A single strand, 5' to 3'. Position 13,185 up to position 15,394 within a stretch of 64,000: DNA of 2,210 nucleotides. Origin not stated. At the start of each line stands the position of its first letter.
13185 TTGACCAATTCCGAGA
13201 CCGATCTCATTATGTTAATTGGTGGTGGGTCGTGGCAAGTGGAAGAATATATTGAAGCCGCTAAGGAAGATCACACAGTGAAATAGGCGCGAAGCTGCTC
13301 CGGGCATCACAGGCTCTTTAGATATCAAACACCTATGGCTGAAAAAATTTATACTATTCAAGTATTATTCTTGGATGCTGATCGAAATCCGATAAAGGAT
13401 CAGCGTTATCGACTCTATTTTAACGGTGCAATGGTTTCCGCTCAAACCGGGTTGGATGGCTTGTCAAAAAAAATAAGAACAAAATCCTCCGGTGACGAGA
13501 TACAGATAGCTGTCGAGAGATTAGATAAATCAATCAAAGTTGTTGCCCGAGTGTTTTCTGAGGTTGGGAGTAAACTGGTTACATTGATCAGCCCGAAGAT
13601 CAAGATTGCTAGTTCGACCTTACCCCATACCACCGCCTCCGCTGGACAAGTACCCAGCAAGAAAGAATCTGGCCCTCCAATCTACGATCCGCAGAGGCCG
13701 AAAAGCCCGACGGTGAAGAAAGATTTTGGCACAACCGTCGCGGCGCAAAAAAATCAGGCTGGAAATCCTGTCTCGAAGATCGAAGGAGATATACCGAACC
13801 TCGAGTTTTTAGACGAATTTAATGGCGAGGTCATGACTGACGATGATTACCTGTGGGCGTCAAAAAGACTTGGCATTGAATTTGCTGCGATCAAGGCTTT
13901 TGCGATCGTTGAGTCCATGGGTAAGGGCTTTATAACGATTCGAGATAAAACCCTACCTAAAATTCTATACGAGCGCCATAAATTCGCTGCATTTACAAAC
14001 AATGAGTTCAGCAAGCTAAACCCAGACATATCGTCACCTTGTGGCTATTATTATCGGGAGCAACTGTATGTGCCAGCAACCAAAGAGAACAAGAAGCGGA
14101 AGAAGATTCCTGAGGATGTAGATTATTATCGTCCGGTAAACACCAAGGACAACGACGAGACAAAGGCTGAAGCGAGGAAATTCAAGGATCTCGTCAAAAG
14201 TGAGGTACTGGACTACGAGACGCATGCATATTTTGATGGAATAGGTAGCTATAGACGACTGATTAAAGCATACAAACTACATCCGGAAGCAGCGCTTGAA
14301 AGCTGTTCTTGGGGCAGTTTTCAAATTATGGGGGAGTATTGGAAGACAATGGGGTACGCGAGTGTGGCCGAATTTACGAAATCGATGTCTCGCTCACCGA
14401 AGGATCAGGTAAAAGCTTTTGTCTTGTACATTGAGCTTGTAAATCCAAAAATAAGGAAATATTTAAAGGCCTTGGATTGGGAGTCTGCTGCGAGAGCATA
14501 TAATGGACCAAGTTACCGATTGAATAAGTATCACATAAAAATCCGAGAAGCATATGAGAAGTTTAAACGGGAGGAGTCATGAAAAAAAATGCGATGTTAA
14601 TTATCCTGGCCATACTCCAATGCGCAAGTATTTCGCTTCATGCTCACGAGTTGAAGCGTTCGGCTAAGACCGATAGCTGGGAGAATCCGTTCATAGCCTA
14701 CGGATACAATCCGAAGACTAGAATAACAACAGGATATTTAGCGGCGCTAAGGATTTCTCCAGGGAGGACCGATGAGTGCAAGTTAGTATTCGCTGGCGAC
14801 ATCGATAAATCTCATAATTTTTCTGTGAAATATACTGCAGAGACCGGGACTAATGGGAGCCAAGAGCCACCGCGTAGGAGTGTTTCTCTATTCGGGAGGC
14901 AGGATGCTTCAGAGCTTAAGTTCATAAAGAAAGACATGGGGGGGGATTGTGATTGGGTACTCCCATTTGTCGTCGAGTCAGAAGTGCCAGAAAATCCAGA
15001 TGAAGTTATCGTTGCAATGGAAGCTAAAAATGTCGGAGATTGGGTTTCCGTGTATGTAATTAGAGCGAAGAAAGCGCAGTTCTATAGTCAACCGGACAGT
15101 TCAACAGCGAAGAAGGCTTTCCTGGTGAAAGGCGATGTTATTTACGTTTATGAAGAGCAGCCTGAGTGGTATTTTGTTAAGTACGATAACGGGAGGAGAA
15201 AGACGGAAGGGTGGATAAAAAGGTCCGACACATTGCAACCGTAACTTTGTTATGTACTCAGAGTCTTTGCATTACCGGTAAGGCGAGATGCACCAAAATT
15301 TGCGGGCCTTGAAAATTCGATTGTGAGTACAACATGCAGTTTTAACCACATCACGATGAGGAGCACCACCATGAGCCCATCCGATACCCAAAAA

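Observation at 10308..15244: Orphan T6SS vgrG-effector-immunity module with an AT-rich cargo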

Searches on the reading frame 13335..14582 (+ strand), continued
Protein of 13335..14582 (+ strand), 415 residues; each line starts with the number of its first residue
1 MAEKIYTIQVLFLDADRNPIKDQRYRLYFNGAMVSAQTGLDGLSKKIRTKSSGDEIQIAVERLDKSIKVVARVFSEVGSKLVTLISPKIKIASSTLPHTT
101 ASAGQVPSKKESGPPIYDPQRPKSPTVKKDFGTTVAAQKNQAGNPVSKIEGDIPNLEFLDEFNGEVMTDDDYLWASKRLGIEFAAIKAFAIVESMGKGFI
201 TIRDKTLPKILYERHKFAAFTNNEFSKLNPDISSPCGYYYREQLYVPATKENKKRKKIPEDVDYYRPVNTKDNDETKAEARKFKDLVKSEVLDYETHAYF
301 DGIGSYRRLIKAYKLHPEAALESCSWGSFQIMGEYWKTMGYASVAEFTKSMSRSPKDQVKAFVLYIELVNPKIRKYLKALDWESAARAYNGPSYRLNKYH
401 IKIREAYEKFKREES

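Call 29: find_related_loci(query=A1, collection=genome_contigs, flank=10000)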
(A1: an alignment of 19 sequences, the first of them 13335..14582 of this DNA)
Query A1 (415 aa) in genome_contigs; peptide patterns used: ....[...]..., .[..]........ (x = any residue, [..] = any of these).
185 stretches matched a pattern; 168 encode a relative of the query (tblastn E <= 1e-3); the best 80 are kept; 80 distinct loci.
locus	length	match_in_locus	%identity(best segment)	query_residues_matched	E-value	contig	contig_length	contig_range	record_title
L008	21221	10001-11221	51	9-414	5e-137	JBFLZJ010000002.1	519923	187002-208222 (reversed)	MAG: Pseudomonadota bacterium isolate MAG108 MAG108_2, whole genome shotgun sequence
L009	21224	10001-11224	50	7-415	1e-130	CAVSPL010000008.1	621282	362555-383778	MAG: uncultured beta proteobacterium isolate MFD01561.bin.2.53 genome assembly, contig: contig_17400, whole genome shotg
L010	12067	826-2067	46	3-414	6e-119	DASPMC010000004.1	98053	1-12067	MAG TPA_asm: Noviherbaspirillum sp. isolate SMAG_U12082 k141_256198, whole genome shotgun sequence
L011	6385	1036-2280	46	3-414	5e-116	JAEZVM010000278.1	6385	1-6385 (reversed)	MAG: Proteobacteria bacterium isolate OH_PFB_123 k127_1523565, whole genome shotgun sequence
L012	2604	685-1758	39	3-395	1e-77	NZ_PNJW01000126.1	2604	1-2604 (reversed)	MAG: Flavobacterium sp. isolate WM.006 WM_1014035_2604, whole genome shotgun sequence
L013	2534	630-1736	39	5-396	2e-77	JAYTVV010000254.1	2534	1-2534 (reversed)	MAG: Geobacteraceae bacterium isolate GFS_5743 GFS_5743_253, whole genome shotgun sequence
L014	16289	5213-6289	37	3-395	2e-72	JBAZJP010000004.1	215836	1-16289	MAG: Sulfuriferula sp. isolate SO_2017_LW4_122 scaffold_177_c1_LW137-91_2017, whole genome shotgun sequence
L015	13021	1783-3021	35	1-415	2e-71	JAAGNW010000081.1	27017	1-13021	Burkholderia multivorans strain WS-FJ9 scaffold81, whole genome shotgun sequence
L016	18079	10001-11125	36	2-410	5e-68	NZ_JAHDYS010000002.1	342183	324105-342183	Pelotalea chapellei strain DSM 13688 NODE_2_length_342183_cov_229.924079, whole genome shotgun sequence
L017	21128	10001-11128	35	2-410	4e-64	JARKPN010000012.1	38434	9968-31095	MAG: Geobacteraceae bacterium isolate D180_maxbin.001 k141_140298, whole genome shotgun sequence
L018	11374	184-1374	35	13-412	9e-68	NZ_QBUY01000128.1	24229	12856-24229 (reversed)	Paraburkholderia sp. C35 NODE_128_length_24276_cov_29.2891, whole genome shotgun sequence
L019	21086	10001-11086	36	5-395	1e-62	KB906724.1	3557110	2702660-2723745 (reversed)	Oxalobacteraceae bacterium AB_14 genomic scaffold OxaIDRAFT_scaffold00001.1, whole genome shotgun sequence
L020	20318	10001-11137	34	7-415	1e-61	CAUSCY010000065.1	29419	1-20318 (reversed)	MAG TPA_asm: uncultured Massilia sp. isolate ERR9969142_bin.1_MetaWRAP_v1.3_MAG genome assembly, contig: ERZ21615950.342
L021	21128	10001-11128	36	2-411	3e-61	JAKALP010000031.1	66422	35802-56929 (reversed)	MAG: Deltaproteobacteria bacterium isolate WY5.bin12 NODE_630_length_66422_cov_2.548035, whole genome shotgun sequence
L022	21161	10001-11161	36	3-415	2e-60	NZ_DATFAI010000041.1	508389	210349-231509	MAG: Noviherbaspirillum sp. isolate SMAG_U8497 k141_796190, whole genome shotgun sequence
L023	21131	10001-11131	33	2-412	1e-59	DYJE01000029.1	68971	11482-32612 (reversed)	MAG TPA_asm: Desulforapulum autotrophicum isolate FI88_52_17 Afr_mines_FI88_191_length_68971_cov_7_396599, whole genome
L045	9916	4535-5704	30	6-408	3e-44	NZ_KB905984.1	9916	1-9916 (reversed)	Caldimonas manganoxidans ATCC BAA-369 F615DRAFT_scaffold00056.56, whole genome shotgun sequence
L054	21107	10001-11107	33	2-413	6e-57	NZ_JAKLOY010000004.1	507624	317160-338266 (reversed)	Geomonas sp. Red32 Scaffold4, whole genome shotgun sequence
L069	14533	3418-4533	32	2-411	1e-55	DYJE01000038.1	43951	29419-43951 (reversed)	MAG TPA_asm: Desulforapulum autotrophicum isolate FI88_52_17 Afr_mines_FI88_358_length_43951_cov_8_020640, whole genome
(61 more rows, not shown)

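Call 45: predict_structure(alignment_id=A2)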
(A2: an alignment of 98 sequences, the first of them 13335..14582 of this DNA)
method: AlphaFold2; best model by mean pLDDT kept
length: 415 residues; sequences in the alignment: 98
mean_pLDDT: 89.8   pTM: 0.85
mean pLDDT of the five models: 89.8, 89.6, 88.9, 88.7, 88.0
residues with pLDDT >= 90: 276; 70-90: 115; 50-70: 22; < 50: 2
segments of 3 or more residues with pLDDT < 50: none
pLDDT, mean of each block of 10 residues (from residue 1): 72 91 94 93 92 91 92 84 88 73 60 70 82 82 80 89 95 97 96 90 92 97 93 94 91 92 91 92 91 87 91 95 97 98 98 97 98 97 97 91 97 83
secondary structure, 60 per line:
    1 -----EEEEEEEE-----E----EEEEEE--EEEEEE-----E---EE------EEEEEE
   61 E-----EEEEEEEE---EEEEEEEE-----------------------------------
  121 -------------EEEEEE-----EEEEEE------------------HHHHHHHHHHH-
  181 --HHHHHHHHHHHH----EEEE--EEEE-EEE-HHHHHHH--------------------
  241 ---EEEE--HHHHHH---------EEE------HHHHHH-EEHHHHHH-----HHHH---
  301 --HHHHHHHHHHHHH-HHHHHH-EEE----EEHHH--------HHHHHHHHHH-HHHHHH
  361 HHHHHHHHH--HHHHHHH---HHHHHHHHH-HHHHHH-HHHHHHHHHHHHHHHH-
elements in order: E6-13 E24-29 E32-37 E55-61 E67-74 E78-85 E134-139 E145-150 H169-179 H183-194 E199-202 E205-208 E210-212 H214-220 E244-247 H250-255 E265-267 H274-279 H283-288 H294-297 H303-315 H317-322 E324-326 H344-353 H355-369 H372-378 H382-390 H392-397 H399-414

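Call 49: fold_search(model_id=the predicted structure, library=pdb)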
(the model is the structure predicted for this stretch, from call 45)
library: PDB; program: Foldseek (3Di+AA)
matches with E <= 10: 464; with E <= 0.001: 7
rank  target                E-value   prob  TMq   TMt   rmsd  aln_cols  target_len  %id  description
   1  7q4s_BBB              3.0e-14  1.00  0.41  0.86   2.7       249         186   30  Structure of the Pseudomonas aeruginosa bacteriophage JG004 endolysin Pae87, apo form. (released 2022-02-23)
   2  7q4t_AAA              1.4e-13  1.00  0.40  0.86   2.7       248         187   30  Structure of the Pseudomonas aeruginosa bacteriophage JG004 endolysin Pae87 bound to a peptidoglycan fragment. (released 2022-02-23)
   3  7q4s_AAA              1.6e-13  1.00  0.40  0.83   3.2       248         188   30  Structure of the Pseudomonas aeruginosa bacteriophage JG004 endolysin Pae87, apo form. (released 2022-02-23)
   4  5nm7_G                5.2e-13  1.00  0.42  0.66   2.6       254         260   25  Crystal structure of Burkholderia AP3 phage endolysin (released 2018-02-14)
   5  5nm7_A                8.4e-13  1.00  0.41  0.64   2.6       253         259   25  Crystal structure of Burkholderia AP3 phage endolysin (released 2018-02-14)
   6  7rum_B                3.4e-11  1.00  0.40  0.62   3.0       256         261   26  Endolysin from Escherichia coli O157:H7 phage FTEbC1, LysT84 (released 2022-02-09)
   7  7rum_A                3.6e-11  1.00  0.40  0.60   3.2       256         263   27  Endolysin from Escherichia coli O157:H7 phage FTEbC1, LysT84 (released 2022-02-09)
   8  6fb3_A                5.4e-03  1.00  0.16  0.04  11.7        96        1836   10  Teneurin 2 Partial Extracellular Domain (released 2018-03-28)
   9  6fwv_B                6.3e-03  1.00  0.18  0.14   3.2        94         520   13  The Bacillus anthracis TIE protein (released 2018-08-08)
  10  6fwv_A                8.2e-03  1.00  0.18  0.14   3.3        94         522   13  The Bacillus anthracis TIE protein (released 2018-08-08)
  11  4v4c_B                1.0e-02  1.00  0.16  0.23   3.7        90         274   17  Crystal Structure of Pyrogallol-Phloroglucinol Transhydroxylase from Pelobacter acidigallici (released 2014-07-09)
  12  3e8v                  1.2e-02  1.00  0.14  0.57   4.8        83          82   16  Crystal structure of a possible transglutaminase-family protein proteolytic fragment from Bacteroides fragilis (released 2008-09-02)
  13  5ek8                  1.6e-02  0.98  0.14  0.09   7.5       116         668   10  Crystal structure of a 9R-lipoxygenase from Cyanothece PCC8801 at 2.7 Angstroms (released 2015-12-23)
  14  6hif_Y                1.7e-02  1.00  0.18  0.69   3.2        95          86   18  Kuenenia stuttgartiensis hydrazine dehydrogenase complex (released 2019-04-17)
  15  1uwy_A                2.5e-02  1.00  0.15  0.16   4.0        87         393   13  Crystal structure of human carboxypeptidase M (released 2004-04-08)
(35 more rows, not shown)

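Call 52: search_protein_families(library=padloc, proteins=[window:13335-14582:+], max_evalue=0.01)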
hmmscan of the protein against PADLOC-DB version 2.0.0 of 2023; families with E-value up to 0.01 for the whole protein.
window:13335-14582:+ (415 aa): 0 families

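Call 88: search_protein_families(library=pfam, proteins=[L016:6119-8509:+, L016:9267-9854:+, L023:8514-9137:+, L054:9213-9851:+, L054:8331-9050:+, L069:2817-3272:+, L069:1701-2537:+, L045:3646-4347:+, L045:17-1561:+, L016:8510-9031:+], max_evalue=0.001)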
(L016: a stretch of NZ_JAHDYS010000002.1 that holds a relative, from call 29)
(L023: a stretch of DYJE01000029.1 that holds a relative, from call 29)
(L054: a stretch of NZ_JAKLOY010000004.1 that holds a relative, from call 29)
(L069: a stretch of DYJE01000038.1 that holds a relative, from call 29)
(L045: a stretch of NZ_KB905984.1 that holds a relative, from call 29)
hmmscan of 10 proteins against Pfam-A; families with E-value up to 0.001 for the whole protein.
L016:6119-8509:+ (796 aa): 2 families
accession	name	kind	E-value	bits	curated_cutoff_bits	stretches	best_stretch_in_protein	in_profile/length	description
PF01136.24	Peptidase_U32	-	4.1e-79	265.6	22.4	1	80-294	2-231/233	Peptidase family U32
PF12392.13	DUF3656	-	1.8e-07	32.3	22.1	1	404-509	17-107/109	Collagenase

L016:9267-9854:+ (195 aa): 1 family
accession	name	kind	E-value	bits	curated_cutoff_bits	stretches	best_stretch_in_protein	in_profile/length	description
PF05488.18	PAAR_motif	-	3.7e-24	85.2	27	2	11-59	21-68/70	PAAR motif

L023:8514-9137:+ (207 aa): 0 families

L054:9213-9851:+ (212 aa): 1 family
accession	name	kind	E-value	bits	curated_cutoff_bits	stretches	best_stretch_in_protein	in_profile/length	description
PF05488.18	PAAR_motif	-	9.3e-24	83.9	27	2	19-68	21-69/70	PAAR motif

L054:8331-9050:+ (239 aa): 2 families
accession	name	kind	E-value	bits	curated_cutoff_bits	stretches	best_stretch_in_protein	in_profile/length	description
PF01569.27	PAP2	-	1.4e-13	51.2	27.2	1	63-178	3-122/130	PAP2 superfamily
PF14378.12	PAP2_3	-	6e-06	26.6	27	1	12-171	18-185/190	PAP2 superfamily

L069:2817-3272:+ (151 aa): 0 families

L069:1701-2537:+ (278 aa): 2 families
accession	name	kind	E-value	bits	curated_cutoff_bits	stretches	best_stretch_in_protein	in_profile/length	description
PF13665.11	Tox-PAAR-like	-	1.8e-32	112.1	31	1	16-122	3-108/108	Toxin PAAR-like domain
PF05488.18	PAAR_motif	-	3.4e-05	24.4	27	1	47-113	13-62/70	PAAR motif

L045:3646-4347:+ (233 aa): 2 families
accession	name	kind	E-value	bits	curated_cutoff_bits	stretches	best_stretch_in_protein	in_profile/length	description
PF10106.14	DUF2345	-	9.2e-24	84.4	30.7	1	39-114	75-150/151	Uncharacterized protein conserved in bacteria (DUF2345)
PF04790.18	Sarcoglycan_1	-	0.0001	22.1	32.5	1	42-96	167-221/259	Sarcoglycan complex subunit protein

L045:17-1561:+ (514 aa): 5 families
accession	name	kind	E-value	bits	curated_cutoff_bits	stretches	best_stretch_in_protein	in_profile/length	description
PF10106.14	DUF2345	-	2.7e-39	134.8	30.7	1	290-436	4-150/151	Uncharacterized protein conserved in bacteria (DUF2345)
PF13296.11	T6SS_Vgr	-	4.3e-26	91.5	22.4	1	152-263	3-108/108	Putative type VI secretion system Rhs element Vgr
PF04717.18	Phage_base_V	-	1.1e-12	48.5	23.8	1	74-122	27-75/75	Type VI secretion system/phage-baseplate injector OB domain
PF20093.5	DUF6484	-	8.4e-05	23.6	27.6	1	98-120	38-60/61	Domain of unknown function (DUF6484)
PF04790.18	Sarcoglycan_1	-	0.0001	22.2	32.5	1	364-418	167-221/259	Sarcoglycan complex subunit protein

L016:8510-9031:+ (173 aa): 1 family
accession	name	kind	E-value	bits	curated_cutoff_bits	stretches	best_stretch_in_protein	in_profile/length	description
PF00565.23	SNase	-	5e-26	91.7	21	1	48-151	1-106/107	Staphylococcal nuclease homologue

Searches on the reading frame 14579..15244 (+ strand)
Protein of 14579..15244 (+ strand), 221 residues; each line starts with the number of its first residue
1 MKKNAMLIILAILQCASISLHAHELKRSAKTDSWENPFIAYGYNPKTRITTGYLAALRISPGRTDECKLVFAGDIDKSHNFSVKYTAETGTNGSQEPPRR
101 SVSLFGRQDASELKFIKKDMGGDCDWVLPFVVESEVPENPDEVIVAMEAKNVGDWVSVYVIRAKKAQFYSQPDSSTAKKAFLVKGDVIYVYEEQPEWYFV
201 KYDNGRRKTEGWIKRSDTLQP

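Call 3: search_protein_families(library=pfam, proteins=[window:14579-15244:+], max_evalue=0.01)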
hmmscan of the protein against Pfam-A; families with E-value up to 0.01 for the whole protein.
window:14579-15244:+ (221 aa): 4 families
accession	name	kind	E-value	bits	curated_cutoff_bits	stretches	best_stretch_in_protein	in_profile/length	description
PF07653.23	SH3_2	-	4.4e-05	23.5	21.8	1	184-215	20-49/55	Variant SH3 domain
PF08239.17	SH3_3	-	5.1e-05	23.8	27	1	169-216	6-51/54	Bacterial SH3 domain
PF14604.12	SH3_9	-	0.0026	18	30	0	184-208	17-41/49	Variant SH3 domain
PF00018.34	SH3_1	-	0.0054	16.8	22.9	1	184-213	18-46/48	SH3 domain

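Call 4: search_protein_families(library=ncbifam, proteins=[window:14579-15244:+], max_evalue=0.01)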
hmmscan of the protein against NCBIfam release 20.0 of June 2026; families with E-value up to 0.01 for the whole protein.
window:14579-15244:+ (221 aa): 0 families

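Call 34: find_homologous_proteins(query=window:14579-15244:+, max_evalue=0.001)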
Query window:14579-15244:+ (221 aa): 54 proteins with E <= 0.001 among 128 candidates.
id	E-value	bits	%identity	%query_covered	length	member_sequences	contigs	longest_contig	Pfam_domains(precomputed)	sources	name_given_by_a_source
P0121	1.2e-143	494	98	100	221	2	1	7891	-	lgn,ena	-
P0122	5.1e-114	397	77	100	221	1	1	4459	-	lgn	-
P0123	4.0e-104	365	73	100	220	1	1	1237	-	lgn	-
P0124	2.6e-98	346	67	100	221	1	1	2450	-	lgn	-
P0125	4.1e-91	322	61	100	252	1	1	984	-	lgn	-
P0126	5.9e-87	309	60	100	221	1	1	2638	-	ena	-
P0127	2.7e-85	303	59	100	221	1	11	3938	-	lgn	-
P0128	4.1e-83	296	60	100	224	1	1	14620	-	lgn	-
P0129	2.0e-82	294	58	100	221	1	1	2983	-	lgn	-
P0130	5.1e-82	293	57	100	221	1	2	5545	-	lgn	-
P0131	9.9e-82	292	56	100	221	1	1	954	-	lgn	-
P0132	2.4e-81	290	57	100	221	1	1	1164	-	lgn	-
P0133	8.9e-81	289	57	100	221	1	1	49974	-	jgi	jgi:hypothetical protein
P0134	3.4e-80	287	54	100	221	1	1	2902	PF08239.18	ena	-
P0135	6.1e-79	283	56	100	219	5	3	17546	-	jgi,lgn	jgi:hypothetical protein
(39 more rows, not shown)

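Call 37: search_solved_structures(query=A3, max_evalue=10, show_alignments=1)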
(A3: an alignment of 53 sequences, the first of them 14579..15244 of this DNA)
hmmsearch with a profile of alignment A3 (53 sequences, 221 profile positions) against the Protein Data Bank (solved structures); distinct sequences matched with E-value up to 10: 2.
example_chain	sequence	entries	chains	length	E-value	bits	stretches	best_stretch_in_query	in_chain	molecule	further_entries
3ls2_A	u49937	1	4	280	0.1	15.2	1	48-110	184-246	S-formylglutathione Hydrolase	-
2fhm_A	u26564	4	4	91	0.77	12.3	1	198-217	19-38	Probable acylphosphatase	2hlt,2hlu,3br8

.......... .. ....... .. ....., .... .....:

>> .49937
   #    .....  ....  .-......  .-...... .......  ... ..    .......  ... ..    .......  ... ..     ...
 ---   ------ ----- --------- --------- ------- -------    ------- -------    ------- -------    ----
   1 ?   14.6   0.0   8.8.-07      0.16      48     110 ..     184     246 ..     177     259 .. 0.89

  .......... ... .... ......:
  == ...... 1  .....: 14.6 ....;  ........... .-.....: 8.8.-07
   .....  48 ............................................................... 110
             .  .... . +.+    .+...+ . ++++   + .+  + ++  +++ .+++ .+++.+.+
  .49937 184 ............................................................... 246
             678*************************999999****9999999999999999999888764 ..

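Call 47: predict_structure(alignment_id=A3)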
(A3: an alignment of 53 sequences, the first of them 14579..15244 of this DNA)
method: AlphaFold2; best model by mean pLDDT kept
length: 221 residues; sequences in the alignment: 53
mean_pLDDT: 85.6   pTM: 0.79
mean pLDDT of the five models: 85.6, 85.1, 83.6, 82.9, 80.6
residues with pLDDT >= 90: 126; 70-90: 60; 50-70: 26; < 50: 9
segments of 3 or more residues with pLDDT < 50: 18-22, 91-94
pLDDT, mean of each block of 10 residues (from residue 1): 79 60 68 92 93 94 92 88 83 56 76 90 90 71 89 95 96 96 95 97 88 96 84
secondary structure, 60 per line:
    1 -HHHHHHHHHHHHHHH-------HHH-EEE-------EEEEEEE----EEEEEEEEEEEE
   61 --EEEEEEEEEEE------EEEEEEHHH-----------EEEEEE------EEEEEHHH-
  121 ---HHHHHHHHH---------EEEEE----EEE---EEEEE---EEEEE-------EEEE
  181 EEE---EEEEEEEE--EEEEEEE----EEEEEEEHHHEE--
elements in order: H2-16 E28-30 E38-44 E49-60 E63-73 E80-85 E100-105 E112-116 H124-132 E142-146 E151-153 E157-161 E165-169 E177-183 E187-194 E197-203 E208-214

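Call 50: fold_search(model_id=the predicted structure, library=pdb)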
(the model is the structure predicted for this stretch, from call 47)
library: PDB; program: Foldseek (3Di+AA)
matches with E <= 10: 543; with E <= 0.001: 0
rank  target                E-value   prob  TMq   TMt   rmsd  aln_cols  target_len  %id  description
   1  4r0k_B                1.8e-02  1.00  0.24  0.18   9.4       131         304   17  Crystal structure of a putative dipeptidyl-peptidase VI (BT_1314) from Bacteroides thetaiotaomicron VPI-5482 at 1.75 A (released 2014-08-20)
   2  9a7d_A                1.8e-02  0.77  0.25  0.11  24.2       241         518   10  Integrative model of YRVJ-YACD by crosslinking MS and deep learning (released 2024-09-18)
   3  4r0k_A                1.9e-02  0.99  0.25  0.19   9.5       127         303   16  Crystal structure of a putative dipeptidyl-peptidase VI (BT_1314) from Bacteroides thetaiotaomicron VPI-5482 at 1.75 A (released 2014-08-20)
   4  3h41                  3.4e-02  0.96  0.22  0.17  10.4       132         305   13  CRYSTAL STRUCTURE OF A NLPC/P60 FAMILY PROTEIN (BCE_2878) FROM BACILLUS CEREUS ATCC 10987 AT 1.79 A RESOLUTION (released 2009-05-05)
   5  7cso_A                3.6e-02  0.33  0.19  0.10  15.8       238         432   10  Structure of Ephexin4 DH-PH-SH3 (released 2021-02-24)
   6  2zvk_C                3.8e-02  0.15  0.16  0.15  16.1       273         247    7  Crystal structure of PCNA in complex with DNA polymerase eta fragment (released 2009-02-10)
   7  3npf_B                4.2e-02  0.98  0.24  0.18   9.8       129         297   18  Crystal structure of a putative dipeptidyl-peptidase VI (BACOVA_00612) from Bacteroides ovatus at 1.72 A resolution (released 2010-07-28)
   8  7csp_B                4.7e-02  0.30  0.20  0.11  14.7       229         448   10  Structure of Ephexin4 IDPSH (released 2021-02-24)
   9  6biq_A                5.5e-02  0.85  0.25  0.21  15.7       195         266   10  Structure of NlpC2 from Trichomonas vaginalis (released 2018-11-07)
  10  4lxc_A                5.5e-02  0.35  0.21  0.19  19.8       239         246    8  The antimicrobial peptidase lysostaphin from Staphylococcus simulans (released 2014-07-09)
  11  4lxc_D                5.5e-02  0.28  0.21  0.19  19.0       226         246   10  The antimicrobial peptidase lysostaphin from Staphylococcus simulans (released 2014-07-09)
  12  2krs_MODEL_1_A        5.8e-02  1.00  0.25  0.69   2.1        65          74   20  Solution NMR structure of SH3 domain from CPF_0587 (fragment 415-479) from Clostridium perfringens. Northeast  (released 2010-01-26)
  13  7n88_A                5.8e-02  0.41  0.25  0.12  20.3       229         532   11  The cryoEM structure of LbpB from N. gonorrhoeae in complex with lactoferrin (released 2021-12-01)
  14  7cso_C                5.8e-02  0.28  0.19  0.10  14.8       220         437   12  Structure of Ephexin4 DH-PH-SH3 (released 2021-02-24)
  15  3v62_B                6.1e-02  0.15  0.15  0.14  17.5       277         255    6  Structure of the S. cerevisiae Srs2 C-terminal domain in complex with PCNA conjugated to SUMO on lysine 164 (released 2012-02-29)
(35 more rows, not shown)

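Call 52: search_protein_families(library=padloc, proteins=[window:14579-15244:+], max_evalue=0.01)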
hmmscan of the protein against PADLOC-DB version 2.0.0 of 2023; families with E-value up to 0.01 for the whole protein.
window:14579-15244:+ (221 aa): 0 families
